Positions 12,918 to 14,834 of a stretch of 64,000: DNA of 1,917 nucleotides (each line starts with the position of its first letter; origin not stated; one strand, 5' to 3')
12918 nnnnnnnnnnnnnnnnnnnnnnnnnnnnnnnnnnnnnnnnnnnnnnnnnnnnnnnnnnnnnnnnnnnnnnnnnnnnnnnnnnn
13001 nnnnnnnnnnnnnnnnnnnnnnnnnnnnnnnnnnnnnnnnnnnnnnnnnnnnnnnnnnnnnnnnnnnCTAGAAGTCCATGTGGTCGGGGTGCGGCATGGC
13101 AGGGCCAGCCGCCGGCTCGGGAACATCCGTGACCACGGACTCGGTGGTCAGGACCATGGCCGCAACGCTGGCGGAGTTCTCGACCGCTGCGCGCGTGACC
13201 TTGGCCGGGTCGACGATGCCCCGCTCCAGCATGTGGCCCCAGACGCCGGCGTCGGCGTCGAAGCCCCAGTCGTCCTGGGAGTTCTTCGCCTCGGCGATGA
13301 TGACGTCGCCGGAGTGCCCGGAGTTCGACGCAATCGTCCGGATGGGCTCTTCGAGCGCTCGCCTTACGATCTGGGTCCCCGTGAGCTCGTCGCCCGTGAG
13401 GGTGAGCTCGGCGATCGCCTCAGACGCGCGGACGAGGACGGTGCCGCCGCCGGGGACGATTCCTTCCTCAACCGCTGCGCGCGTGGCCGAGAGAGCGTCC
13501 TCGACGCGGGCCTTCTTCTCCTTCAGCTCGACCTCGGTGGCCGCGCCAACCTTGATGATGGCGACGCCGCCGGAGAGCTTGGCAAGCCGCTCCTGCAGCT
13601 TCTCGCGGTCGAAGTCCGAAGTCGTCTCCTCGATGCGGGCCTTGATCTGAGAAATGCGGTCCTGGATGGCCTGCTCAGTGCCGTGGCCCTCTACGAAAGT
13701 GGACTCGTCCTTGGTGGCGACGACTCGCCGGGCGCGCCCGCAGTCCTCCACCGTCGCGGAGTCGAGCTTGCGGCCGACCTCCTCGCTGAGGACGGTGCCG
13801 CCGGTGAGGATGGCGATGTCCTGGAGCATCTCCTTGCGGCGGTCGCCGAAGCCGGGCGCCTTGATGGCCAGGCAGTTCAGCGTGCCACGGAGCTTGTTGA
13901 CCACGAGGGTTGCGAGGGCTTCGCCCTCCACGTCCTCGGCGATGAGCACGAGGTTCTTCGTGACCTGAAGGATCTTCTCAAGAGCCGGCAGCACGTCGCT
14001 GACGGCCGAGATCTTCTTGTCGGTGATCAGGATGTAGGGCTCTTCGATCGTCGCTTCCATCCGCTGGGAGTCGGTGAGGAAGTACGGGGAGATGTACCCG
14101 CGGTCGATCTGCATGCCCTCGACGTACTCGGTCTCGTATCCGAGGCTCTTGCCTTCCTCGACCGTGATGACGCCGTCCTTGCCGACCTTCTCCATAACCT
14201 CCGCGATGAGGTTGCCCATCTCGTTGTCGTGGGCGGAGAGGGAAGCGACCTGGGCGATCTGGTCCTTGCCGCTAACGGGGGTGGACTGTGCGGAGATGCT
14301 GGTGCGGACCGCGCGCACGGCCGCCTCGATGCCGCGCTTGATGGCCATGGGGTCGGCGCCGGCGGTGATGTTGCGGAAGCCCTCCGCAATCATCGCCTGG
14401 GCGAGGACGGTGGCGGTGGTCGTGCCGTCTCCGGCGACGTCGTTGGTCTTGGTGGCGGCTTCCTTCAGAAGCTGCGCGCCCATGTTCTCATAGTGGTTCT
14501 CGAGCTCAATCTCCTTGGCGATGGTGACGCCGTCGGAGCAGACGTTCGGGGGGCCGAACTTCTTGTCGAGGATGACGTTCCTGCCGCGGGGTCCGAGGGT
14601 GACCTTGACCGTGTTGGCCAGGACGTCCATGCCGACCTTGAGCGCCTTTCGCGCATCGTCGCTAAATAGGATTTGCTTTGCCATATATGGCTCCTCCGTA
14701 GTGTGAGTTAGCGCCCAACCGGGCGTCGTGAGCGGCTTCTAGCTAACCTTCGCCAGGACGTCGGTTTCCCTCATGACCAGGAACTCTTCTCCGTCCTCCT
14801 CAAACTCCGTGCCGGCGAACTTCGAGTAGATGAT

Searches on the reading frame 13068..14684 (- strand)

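Call 17: search_protein_families(library=pfam, proteins=[window:13068-14684:-], max_evalue=0.001)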
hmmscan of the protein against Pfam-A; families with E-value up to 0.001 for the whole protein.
window:13068-14684:- (538 aa): 1 family
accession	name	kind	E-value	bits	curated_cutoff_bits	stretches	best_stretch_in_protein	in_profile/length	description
PF00118.29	Cpn60_TCP1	-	6.3e-75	253.2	34.3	1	22-520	1-488/490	TCP-1/cpn60 chaperonin family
